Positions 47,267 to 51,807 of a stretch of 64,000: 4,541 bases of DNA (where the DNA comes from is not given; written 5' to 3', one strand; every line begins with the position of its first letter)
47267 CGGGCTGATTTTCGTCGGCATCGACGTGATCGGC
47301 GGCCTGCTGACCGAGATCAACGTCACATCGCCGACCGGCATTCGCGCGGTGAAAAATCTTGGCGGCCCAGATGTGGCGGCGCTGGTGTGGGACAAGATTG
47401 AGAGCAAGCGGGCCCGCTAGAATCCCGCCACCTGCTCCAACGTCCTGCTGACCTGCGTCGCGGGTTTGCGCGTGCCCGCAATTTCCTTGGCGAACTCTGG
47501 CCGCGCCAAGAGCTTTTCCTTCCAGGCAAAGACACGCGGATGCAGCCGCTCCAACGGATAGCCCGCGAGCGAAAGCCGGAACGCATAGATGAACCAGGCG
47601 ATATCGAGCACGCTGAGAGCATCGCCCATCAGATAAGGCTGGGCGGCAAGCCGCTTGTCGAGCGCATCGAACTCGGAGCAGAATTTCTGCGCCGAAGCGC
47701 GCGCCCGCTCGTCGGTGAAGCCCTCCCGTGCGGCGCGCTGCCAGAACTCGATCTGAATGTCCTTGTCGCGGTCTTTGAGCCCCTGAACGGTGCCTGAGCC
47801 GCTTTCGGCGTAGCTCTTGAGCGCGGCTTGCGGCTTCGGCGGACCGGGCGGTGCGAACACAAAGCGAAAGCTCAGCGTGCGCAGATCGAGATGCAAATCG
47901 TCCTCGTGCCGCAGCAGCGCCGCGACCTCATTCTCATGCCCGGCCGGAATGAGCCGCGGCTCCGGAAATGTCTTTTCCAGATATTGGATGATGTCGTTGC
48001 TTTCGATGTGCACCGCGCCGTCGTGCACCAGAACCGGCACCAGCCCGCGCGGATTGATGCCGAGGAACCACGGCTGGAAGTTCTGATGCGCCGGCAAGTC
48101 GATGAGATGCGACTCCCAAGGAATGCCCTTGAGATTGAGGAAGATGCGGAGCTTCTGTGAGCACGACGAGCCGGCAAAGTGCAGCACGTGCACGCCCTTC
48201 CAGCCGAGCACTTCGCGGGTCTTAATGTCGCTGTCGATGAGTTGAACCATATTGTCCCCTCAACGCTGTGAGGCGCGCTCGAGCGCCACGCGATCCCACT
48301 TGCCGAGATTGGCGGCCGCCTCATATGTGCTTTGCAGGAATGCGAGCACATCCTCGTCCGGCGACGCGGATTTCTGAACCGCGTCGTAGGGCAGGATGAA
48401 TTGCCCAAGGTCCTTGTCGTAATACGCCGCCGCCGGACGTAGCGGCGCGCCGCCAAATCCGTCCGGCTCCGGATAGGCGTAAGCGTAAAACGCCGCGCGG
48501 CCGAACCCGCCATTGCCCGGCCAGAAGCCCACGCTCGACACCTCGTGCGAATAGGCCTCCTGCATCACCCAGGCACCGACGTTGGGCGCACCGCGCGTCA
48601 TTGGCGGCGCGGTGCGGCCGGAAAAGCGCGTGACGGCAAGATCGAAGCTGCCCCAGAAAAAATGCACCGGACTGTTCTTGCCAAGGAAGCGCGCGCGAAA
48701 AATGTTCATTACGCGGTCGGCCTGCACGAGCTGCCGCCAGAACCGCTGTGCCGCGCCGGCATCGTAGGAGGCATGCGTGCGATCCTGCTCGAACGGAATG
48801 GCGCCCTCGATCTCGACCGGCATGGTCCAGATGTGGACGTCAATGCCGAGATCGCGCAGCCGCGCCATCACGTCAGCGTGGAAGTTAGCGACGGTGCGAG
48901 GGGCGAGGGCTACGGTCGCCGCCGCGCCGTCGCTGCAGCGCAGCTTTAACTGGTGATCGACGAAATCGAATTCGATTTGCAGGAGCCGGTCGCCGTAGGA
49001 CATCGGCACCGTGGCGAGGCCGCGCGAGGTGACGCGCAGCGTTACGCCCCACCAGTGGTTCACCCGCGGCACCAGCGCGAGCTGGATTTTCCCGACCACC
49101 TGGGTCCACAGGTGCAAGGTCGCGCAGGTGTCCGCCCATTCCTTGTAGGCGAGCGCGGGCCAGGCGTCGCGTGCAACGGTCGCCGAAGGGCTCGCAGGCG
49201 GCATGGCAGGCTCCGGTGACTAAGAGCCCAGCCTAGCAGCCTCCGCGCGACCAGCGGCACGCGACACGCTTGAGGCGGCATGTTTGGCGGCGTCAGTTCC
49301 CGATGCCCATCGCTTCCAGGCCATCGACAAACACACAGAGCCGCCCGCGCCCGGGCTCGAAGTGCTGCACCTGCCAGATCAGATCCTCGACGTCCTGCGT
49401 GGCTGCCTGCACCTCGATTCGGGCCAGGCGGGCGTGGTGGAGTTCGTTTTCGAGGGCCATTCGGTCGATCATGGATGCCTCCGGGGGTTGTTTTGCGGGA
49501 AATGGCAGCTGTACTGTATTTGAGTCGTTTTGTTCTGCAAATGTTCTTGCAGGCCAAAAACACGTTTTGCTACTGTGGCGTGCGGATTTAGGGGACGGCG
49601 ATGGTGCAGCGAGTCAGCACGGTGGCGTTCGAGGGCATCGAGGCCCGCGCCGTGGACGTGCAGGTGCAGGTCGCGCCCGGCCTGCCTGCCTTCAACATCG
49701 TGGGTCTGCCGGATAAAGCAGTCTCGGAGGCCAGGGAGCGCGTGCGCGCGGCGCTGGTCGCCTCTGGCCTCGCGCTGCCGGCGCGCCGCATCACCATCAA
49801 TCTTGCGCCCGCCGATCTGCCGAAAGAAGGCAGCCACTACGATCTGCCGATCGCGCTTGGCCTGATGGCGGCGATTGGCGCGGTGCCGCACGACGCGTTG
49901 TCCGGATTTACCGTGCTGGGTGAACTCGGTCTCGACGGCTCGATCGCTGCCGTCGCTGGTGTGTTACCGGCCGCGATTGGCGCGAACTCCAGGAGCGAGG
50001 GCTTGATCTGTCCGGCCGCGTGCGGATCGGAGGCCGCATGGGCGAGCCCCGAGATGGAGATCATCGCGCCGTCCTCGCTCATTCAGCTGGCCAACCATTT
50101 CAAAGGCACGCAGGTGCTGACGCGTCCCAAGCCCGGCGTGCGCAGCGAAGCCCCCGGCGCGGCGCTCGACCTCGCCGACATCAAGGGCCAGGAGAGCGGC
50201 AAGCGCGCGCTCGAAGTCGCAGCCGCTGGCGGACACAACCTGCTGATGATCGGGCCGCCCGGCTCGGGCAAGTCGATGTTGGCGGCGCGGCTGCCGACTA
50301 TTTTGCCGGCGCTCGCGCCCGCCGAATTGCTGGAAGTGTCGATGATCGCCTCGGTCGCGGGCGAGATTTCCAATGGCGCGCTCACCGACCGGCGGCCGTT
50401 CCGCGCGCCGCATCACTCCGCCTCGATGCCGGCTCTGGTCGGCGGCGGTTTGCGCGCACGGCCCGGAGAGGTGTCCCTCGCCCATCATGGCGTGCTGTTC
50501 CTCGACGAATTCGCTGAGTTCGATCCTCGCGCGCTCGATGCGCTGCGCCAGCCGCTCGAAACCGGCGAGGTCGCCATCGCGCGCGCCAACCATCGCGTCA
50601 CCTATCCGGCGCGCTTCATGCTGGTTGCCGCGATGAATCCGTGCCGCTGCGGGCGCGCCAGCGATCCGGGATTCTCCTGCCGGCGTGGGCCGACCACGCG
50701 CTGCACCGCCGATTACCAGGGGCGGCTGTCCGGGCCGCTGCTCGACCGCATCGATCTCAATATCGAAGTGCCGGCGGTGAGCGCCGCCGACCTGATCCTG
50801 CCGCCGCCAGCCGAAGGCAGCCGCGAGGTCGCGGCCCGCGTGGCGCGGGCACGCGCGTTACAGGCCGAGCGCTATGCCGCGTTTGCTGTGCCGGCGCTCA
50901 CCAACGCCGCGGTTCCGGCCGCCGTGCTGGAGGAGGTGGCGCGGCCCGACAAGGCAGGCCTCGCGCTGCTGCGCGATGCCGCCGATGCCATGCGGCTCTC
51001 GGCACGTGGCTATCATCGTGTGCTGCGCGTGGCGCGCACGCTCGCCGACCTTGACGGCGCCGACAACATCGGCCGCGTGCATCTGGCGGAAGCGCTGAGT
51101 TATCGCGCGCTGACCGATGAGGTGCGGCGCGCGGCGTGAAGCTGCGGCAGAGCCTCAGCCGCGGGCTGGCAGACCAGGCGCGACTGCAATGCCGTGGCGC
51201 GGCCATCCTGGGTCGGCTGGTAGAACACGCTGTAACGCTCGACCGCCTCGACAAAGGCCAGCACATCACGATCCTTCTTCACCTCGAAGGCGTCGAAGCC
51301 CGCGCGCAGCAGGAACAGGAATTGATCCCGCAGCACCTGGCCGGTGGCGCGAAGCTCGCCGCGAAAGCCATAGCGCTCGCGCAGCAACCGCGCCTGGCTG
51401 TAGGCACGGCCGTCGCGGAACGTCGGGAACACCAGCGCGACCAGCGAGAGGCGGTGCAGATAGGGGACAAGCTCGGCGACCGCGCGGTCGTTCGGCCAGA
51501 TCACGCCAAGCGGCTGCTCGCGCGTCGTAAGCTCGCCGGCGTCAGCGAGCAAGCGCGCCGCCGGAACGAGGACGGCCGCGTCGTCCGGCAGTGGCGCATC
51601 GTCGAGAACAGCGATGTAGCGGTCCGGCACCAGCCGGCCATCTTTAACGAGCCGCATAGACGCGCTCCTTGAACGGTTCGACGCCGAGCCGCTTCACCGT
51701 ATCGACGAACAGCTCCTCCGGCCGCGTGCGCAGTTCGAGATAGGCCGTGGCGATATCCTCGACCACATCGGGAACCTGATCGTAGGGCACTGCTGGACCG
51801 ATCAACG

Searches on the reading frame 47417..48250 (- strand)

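Call 70: search_protein_families(library=pfam, proteins=[window:47417-48250:-], max_evalue=0.00001)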
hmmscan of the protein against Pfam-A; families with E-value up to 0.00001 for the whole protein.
window:47417-48250:- (277 aa): 4 families
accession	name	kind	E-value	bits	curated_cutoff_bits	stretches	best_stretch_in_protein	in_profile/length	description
PF13409.12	GST_N_2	-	3e-20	73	25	1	28-93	2-69/70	Glutathione S-transferase, N-terminal domain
PF13417.12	GST_N_3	-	2.7e-19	69.7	22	1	24-98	3-74/75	Glutathione S-transferase, N-terminal domain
PF02798.26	GST_N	-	1.6e-10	41.6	20.9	1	20-92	3-75/76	Glutathione S-transferase, N-terminal domain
PF13410.11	GST_C_2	-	5.6e-08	33.2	24.9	1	193-243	14-66/69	Glutathione S-transferase, C-terminal domain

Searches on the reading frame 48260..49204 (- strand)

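Call 70: search_protein_families(library=pfam, proteins=[window:48260-49204:-], max_evalue=0.00001)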
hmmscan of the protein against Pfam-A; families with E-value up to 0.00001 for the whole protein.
window:48260-49204:- (314 aa): 1 family
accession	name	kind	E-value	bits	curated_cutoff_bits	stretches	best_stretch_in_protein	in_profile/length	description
PF19459.4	DUF5996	-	6e-140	465.9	25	1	15-309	1-295/296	Family of unknown function (DUF5996)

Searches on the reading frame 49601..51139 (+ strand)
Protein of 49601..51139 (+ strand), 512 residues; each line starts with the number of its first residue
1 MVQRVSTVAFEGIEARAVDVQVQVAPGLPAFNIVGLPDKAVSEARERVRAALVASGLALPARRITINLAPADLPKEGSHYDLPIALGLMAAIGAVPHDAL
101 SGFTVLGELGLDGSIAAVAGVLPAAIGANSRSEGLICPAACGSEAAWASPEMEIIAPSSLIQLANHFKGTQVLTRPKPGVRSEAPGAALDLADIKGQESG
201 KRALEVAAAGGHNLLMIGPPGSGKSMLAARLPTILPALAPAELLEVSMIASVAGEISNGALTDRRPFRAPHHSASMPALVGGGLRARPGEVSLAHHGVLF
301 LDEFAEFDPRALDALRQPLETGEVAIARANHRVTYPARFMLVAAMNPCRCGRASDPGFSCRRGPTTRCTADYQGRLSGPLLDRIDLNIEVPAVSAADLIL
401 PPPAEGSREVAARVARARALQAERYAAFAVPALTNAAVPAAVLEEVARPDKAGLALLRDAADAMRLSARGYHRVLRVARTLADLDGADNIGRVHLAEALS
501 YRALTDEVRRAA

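Call 70: search_protein_families(library=pfam, proteins=[window:49601-51139:+], max_evalue=0.00001)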
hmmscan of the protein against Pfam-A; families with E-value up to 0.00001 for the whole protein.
window:49601-51139:+ (512 aa): 5 families
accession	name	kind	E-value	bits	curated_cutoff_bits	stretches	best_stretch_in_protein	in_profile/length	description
PF01078.27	Mg_chelatase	-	6e-93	310.4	20.3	1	190-397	1-206/207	Magnesium chelatase, subunit ChlI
PF13541.12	ChlI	-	4.1e-40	136.9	27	1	20-139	1-119/121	Subunit ChlI of Mg-chelatase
PF13335.12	Mg_chelatase_C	-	8e-30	103.7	26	1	405-502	2-94/94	Magnesium chelatase, subunit ChlI C-terminal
PF07728.20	AAA_5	-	3.9e-10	40.3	22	1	213-349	1-125/139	AAA domain (dynein-related subfamily)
PF00493.29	MCM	-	4.5e-08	32.9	23.3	1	287-348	113-174/224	MCM P-loop domain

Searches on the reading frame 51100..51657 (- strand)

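Call 70: search_protein_families(library=pfam, proteins=[window:51100-51657:-], max_evalue=0.00001)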
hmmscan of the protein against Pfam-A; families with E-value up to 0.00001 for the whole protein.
window:51100-51657:- (185 aa): 1 family
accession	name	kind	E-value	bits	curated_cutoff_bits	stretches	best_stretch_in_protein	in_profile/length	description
PF06073.17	DUF934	-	6e-39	132.6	25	1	51-154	1-104/107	Bacterial protein of unknown function (DUF934)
